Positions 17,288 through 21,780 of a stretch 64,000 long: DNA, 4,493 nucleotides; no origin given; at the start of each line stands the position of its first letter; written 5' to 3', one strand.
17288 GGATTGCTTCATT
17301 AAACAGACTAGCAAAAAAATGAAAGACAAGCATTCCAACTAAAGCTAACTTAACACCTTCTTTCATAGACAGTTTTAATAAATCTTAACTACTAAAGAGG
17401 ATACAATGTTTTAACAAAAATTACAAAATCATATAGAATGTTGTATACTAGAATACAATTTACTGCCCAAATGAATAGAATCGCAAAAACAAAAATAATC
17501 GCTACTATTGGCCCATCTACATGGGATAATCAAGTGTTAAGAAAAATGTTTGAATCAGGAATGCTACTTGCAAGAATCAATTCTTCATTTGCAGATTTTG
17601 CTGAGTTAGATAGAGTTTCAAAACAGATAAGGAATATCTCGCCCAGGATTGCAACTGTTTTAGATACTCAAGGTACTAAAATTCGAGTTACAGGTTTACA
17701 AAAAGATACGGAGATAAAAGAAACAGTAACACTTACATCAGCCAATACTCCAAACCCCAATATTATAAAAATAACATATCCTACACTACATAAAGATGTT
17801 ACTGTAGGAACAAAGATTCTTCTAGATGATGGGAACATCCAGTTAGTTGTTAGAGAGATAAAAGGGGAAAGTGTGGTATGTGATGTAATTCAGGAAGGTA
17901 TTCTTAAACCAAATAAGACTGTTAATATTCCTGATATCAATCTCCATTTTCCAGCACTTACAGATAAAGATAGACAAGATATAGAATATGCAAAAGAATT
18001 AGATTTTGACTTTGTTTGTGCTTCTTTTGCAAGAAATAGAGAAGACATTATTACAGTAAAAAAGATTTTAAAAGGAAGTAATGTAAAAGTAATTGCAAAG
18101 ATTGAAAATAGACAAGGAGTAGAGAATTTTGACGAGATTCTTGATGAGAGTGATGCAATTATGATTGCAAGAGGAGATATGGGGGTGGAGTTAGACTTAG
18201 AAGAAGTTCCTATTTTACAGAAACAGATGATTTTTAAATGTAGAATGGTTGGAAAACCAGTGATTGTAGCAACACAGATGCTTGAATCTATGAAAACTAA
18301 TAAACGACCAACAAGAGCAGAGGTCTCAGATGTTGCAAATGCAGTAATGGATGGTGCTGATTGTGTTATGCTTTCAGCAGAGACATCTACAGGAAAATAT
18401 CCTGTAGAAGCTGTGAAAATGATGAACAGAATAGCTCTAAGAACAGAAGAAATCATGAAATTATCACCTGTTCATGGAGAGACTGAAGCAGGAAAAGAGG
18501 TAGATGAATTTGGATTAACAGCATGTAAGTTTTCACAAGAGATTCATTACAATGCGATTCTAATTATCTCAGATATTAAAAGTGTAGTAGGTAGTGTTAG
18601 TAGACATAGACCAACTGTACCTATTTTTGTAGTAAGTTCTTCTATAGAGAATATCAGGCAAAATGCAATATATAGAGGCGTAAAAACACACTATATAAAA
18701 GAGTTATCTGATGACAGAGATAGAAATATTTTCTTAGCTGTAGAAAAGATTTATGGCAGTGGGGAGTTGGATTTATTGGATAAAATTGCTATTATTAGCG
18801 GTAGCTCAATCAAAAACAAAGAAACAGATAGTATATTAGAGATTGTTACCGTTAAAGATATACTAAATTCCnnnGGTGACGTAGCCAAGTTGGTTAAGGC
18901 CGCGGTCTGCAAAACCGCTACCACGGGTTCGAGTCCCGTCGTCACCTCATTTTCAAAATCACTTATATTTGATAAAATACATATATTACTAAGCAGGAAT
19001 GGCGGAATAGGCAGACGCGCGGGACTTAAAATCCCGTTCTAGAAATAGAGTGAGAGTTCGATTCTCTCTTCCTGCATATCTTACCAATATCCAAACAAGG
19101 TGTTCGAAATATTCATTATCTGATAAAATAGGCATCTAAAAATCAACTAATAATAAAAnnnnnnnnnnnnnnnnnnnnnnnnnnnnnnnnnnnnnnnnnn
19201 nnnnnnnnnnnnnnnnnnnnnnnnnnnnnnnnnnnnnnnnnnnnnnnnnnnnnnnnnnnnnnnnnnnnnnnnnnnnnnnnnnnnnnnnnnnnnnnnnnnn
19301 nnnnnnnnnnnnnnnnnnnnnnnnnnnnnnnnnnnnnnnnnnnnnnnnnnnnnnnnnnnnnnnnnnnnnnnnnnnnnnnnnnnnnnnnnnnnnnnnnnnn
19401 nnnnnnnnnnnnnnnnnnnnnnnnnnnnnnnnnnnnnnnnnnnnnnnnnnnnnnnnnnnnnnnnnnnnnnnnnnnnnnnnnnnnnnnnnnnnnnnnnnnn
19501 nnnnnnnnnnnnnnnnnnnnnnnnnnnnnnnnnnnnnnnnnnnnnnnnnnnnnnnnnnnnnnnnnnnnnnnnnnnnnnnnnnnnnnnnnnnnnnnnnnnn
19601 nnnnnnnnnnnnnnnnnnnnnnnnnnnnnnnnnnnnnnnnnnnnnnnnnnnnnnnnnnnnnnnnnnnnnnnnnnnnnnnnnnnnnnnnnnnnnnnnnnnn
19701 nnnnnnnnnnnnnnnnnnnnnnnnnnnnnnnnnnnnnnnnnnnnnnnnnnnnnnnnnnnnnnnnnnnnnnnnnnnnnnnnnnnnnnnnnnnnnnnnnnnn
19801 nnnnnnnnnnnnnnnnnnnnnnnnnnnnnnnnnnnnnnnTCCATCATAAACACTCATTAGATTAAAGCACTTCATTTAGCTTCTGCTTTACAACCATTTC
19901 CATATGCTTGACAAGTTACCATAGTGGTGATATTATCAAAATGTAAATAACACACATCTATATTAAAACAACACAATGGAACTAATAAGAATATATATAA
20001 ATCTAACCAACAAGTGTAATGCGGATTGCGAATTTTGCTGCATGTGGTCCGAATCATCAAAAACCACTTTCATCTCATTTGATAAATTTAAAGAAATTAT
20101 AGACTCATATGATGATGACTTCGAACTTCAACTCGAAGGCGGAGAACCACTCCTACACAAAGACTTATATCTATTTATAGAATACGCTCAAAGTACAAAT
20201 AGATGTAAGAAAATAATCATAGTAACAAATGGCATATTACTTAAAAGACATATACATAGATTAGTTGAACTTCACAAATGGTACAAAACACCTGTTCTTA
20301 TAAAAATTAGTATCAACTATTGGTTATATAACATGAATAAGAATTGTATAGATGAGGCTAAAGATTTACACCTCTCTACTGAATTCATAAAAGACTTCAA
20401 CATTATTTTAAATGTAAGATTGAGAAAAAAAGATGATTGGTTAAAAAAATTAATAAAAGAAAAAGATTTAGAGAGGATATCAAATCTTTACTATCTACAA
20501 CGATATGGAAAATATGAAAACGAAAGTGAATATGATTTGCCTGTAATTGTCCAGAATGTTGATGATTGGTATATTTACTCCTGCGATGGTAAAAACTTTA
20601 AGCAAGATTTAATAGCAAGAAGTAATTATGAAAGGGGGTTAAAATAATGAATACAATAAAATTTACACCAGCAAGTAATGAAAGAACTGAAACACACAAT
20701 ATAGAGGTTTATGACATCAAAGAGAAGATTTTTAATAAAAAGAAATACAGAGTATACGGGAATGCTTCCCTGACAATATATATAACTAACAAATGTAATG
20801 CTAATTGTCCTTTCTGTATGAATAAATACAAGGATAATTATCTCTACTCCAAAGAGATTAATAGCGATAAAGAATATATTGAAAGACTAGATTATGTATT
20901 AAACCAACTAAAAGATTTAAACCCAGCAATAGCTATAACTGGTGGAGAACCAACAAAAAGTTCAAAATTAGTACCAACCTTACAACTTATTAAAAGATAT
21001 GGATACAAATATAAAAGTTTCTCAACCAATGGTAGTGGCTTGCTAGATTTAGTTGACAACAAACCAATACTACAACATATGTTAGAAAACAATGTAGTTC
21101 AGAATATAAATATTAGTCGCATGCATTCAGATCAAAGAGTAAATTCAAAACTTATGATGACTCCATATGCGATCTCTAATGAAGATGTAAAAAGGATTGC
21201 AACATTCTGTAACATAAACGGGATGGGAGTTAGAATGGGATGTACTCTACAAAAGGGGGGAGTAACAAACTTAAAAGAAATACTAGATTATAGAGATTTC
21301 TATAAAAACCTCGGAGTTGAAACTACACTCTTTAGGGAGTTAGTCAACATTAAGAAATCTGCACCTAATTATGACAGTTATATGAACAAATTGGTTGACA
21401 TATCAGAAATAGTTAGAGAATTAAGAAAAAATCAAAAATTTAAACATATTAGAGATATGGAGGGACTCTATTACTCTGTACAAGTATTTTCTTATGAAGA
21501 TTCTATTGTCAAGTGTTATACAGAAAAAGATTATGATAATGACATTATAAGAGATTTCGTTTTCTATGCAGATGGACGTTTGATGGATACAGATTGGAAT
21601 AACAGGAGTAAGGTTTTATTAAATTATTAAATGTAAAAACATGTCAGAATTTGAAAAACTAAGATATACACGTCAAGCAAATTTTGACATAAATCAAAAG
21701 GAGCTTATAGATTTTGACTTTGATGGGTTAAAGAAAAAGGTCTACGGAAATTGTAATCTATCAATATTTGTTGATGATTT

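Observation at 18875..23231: Four consecutive radical SAM enzymes plus a P-loop kinase, directly downstream of a tRNA-Cys/tRNA-Leu pair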

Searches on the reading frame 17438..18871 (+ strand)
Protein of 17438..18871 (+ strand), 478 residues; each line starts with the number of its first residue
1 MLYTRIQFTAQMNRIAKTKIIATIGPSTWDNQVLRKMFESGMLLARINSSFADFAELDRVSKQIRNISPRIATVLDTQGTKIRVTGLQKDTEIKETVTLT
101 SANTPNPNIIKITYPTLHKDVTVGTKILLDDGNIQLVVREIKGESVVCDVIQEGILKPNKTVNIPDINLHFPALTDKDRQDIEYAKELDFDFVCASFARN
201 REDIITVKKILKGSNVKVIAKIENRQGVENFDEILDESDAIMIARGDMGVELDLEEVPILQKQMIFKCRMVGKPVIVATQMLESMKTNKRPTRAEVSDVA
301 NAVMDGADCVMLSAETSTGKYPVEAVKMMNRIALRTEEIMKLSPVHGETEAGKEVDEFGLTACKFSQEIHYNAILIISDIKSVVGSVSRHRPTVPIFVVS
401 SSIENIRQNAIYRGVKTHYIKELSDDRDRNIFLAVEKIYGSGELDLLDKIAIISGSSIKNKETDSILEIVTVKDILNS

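Call 60: find_related_loci(query=window:17438-18871:+, collection=metagenome_contigs, flank=10000)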
Query window:17438-18871:+ (478 aa) in metagenome_contigs; peptide patterns used: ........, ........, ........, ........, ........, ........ (x = any residue, [..] = any of these).
339 stretches matched a pattern; 235 encode a relative of the query (tblastn E <= 1e-3); the best 80 are kept; 80 distinct loci.
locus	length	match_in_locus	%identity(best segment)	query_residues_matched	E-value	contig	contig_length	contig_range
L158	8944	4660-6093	96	1-478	0e+0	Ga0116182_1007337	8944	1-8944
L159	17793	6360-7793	95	1-478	0e+0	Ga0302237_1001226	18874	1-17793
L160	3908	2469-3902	91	1-478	0e+0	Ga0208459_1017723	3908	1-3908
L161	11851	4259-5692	90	1-478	0e+0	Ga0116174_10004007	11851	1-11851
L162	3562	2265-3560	78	9-440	0e+0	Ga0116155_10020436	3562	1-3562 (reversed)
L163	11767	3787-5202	62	6-477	0e+0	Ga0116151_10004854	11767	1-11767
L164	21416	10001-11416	61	6-477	0e+0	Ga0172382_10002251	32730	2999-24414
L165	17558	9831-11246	62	6-477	0e+0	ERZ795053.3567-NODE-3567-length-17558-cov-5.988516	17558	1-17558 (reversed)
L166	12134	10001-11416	61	6-477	0e+0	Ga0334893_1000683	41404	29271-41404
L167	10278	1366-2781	60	6-477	0e+0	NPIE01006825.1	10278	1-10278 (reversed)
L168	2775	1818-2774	78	8-326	0e+0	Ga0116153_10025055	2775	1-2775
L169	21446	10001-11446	55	2-476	6e-173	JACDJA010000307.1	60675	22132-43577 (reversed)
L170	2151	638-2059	56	12-478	0e+0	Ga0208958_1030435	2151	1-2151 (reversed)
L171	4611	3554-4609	60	12-356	3e-137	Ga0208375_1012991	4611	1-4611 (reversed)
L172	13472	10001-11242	44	17-416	4e-96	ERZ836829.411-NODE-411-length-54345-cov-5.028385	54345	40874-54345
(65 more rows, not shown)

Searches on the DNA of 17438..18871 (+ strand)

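Call 79: search_rna_families(source=L159, start=7700, end=8600, threshold=evalue, max_evalue=1)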
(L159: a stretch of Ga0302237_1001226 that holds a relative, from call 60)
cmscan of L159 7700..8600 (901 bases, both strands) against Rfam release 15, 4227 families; matches with E-value up to 1: 3.
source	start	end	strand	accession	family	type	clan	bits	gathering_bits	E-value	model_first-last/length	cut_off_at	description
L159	7797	7869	+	RF00005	tRNA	Gene; tRNA;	CL00001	65.6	29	7e-14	1-71/71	no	tRNA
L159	7915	7998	+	RF00005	tRNA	Gene; tRNA;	CL00001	59.5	29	3.5e-12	1-71/71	no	tRNA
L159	8177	8251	-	RF03180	mir-3126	Gene; miRNA;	-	19.7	80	0.97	1-74/74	no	mir-3126 microRNA precursor family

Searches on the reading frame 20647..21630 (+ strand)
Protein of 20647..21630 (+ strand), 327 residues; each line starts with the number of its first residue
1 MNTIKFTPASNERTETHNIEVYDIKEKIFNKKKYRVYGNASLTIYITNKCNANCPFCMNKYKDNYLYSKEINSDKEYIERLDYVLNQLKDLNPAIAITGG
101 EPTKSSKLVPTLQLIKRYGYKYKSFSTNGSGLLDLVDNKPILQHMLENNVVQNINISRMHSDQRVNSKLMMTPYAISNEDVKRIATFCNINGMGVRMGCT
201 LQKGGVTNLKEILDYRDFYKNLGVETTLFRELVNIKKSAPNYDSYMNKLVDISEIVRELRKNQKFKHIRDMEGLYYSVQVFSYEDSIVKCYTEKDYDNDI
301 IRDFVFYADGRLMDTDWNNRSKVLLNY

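Call 4: search_protein_families(library=pfam, proteins=[window:20647-21630:+], max_evalue=1)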
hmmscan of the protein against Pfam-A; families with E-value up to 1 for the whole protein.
window:20647-21630:+ (327 aa): 5 families
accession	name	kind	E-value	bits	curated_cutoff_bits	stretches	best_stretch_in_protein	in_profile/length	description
PF04055.27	Radical_SAM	-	1e-09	39.2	29.5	1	44-166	1-116/166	Radical SAM superfamily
PF13353.11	Fer4_12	-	5.3e-05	24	22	1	47-139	12-103/137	4Fe-4S single cluster domain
PF00439.30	Bromodomain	-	0.0038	17.6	21.7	1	217-272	7-58/84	Bromodomain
PF21425.3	DTP-pb9_A-dom_N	-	0.2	12.2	27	1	132-158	17-43/84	Distal tail protein pb9, A domain, N-terminal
PF03470.19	zf-XS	-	0.3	11.8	22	1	54-68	1-15/43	XS zinc finger domain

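Call 5: search_protein_families(library=ncbifam, proteins=[window:20647-21630:+], max_evalue=1)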
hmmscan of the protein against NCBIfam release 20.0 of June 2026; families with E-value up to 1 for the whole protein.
window:20647-21630:+ (327 aa): 32 families (the best 25 are shown)
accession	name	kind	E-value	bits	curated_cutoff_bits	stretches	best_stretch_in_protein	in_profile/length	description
NF038332.1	rSAM_rare_HxsC4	exception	8.3e-14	51.5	500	1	41-267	15-229/335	radical SAM protein HxsC4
TIGR02668.1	moaA_archaeal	equivalog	1.1e-11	44.3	325.25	1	41-270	11-224/303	GTP 3',8-cyclase MoaA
TIGR02666.1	moaA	equivalog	2.7e-11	43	284.05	1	42-269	12-227/336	GTP 3',8-cyclase MoaA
NF045702.1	rSAM_GDGT_ether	equivalog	3.4e-11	42.5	450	1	43-166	89-206/486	tetraether lipid synthase Tes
TIGR02495.1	NrdG2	equivalog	5.5e-10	38.9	131.15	1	38-154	15-117/193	anaerobic ribonucleoside-triphosphate reductase activating protein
TIGR04317.1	W_rSAM_matur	equivalog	1.1e-09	37.9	380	1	42-261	6-212/349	tungsten cofactor oxidoreductase radical SAM maturase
NF001199.0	PRK00164.2-1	equivalog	1.2e-09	37.8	231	1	40-272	12-226/308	GTP 3',8-cyclase MoaA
NF038283.1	viperin_w_prok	equivalog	8.7e-09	34.9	180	1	42-134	4-97/281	viperin family antiviral radical SAM protein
NF045646.2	rSAM_Se_TrsS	equivalog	1.7e-08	33.5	490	1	44-214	90-249/441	radical SAM (seleno)protein TrsS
TIGR03977.1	rSAM_pair_HxsC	equivalog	3.2e-08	32.8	267.9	1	41-154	26-132/292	His-Xaa-Ser system radical SAM maturase HxsC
NF050035.1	rSAM_WgK_link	exception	3.4e-08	32.9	650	1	42-139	11-103/367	radical SAM/SPASM peptide maturase WgkB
TIGR04100.1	rSAM_pair_X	hypoth_equivalog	7.2e-08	32.2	262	1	40-185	8-154/197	TIGR04100 family radical SAM protein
NF047865.1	rSAM_PapB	equivalog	1.2e-07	31.4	340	1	40-277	3-233/330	PapB family radical SAM/SPASM ranthipeptide maturase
TIGR04038.1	tatD_link_rSAM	subfamily_domain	2.7e-06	27.3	129.7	1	40-175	8-139/192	TatD family nuclease-associated radical SAM protein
TIGR03978.1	rSAM_paired_1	equivalog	4.4e-06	25.7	370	1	21-232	63-270/466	His-Xaa-Ser system radical SAM maturase HxsB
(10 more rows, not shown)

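Call 6: search_protein_families(library=padloc, proteins=[window:20647-21630:+], max_evalue=1)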
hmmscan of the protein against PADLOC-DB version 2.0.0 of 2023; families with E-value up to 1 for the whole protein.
window:20647-21630:+ (327 aa): 2 families
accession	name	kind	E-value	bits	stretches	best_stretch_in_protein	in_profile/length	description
PDLC02903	pVip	-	1.5e-10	39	1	43-134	3-83/257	Viperins not associated with kinases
PDLC02904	pVip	-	1.4e-09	35.9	1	45-138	8-94/262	Viperins associated with kinases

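Call 43: search_protein_families(library=phrogs, proteins=[window:20647-21630:+], max_evalue=0.001)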
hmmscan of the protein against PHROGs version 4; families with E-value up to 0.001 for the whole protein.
window:20647-21630:+ (327 aa): 4 families
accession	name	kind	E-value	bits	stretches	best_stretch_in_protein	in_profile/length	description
phrog_1802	-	other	5.1e-09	36.5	1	10-144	10-152/556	radical SAM domain-containing protein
phrog_14086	-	other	3.8e-08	34.1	1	41-147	88-192/353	radical SAM domain-containing protein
phrog_2076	-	moron, auxiliary metabolic gene and host takeover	3.5e-06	27.7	1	46-130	37-123/247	QueE-like radical SAM domain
phrog_626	-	DNA, RNA and nucleotide metabolism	3.9e-06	27.5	1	42-122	19-96/164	anaerobic ribonucleotide reductase small subunit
